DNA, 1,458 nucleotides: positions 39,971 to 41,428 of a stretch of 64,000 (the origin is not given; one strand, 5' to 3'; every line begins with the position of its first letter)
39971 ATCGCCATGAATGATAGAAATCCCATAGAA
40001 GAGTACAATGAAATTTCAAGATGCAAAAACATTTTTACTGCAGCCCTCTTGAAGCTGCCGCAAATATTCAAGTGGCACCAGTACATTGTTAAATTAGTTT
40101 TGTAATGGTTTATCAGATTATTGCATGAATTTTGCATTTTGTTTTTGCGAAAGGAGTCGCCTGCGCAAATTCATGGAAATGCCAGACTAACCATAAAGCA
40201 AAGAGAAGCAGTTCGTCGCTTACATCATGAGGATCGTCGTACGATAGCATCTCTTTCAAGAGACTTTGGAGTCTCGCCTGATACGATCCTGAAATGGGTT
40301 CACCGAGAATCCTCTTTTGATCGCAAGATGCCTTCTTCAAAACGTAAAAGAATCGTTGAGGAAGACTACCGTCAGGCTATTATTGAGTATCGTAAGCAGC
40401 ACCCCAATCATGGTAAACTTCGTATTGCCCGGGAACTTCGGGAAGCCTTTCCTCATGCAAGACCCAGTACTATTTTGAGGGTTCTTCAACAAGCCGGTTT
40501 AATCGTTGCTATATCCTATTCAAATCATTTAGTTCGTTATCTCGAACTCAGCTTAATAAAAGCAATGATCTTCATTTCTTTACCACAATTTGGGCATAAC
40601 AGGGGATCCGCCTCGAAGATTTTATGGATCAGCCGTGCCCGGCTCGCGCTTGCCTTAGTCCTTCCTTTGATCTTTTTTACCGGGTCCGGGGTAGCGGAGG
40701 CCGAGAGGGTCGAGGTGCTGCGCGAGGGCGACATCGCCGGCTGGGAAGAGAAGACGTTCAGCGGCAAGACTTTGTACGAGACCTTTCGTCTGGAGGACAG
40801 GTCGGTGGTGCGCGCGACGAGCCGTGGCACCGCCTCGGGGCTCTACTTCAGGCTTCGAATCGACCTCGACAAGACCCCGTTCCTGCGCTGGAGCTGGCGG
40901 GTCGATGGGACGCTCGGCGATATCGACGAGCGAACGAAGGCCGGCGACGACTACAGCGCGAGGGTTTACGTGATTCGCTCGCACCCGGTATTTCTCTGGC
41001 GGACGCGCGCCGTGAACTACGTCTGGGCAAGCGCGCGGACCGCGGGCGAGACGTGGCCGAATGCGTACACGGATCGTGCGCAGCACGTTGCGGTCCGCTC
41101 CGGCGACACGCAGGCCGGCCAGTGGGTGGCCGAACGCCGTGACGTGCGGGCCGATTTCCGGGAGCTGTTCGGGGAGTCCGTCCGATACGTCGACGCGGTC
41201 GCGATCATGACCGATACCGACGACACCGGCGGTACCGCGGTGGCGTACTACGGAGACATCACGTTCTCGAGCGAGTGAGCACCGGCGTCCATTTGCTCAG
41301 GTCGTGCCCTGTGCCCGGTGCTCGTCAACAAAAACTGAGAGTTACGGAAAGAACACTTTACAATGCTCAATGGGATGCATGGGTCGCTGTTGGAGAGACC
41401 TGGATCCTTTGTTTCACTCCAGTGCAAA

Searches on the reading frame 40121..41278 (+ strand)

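Call 61: search_protein_families(library=pfam, proteins=[window:40121-41278:+], max_evalue=0.01)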
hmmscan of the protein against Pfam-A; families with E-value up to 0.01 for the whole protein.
window:40121-41278:+ (385 aa): 5 families
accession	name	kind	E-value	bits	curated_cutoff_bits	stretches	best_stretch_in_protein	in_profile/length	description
PF11249.13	DUF3047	-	7.3e-62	208.8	27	1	207-381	2-198/198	Protein of unknown function (DUF3047)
PF13565.12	HTH_32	-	0.00079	20.4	33.7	1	55-122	1-73/73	Homeodomain-like domain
PF13518.12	HTH_28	-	0.0034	17.9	25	0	28-62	3-35/52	Helix-turn-helix domain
PF13542.12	HTH_Tnp_ISL3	-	0.0044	16.9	27.4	0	22-62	11-49/51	Helix-turn-helix domain of transposase family ISL3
PF15978.11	TnsD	-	0.0071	15.9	32.4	1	27-105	187-264/355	Tn7-like transposition protein D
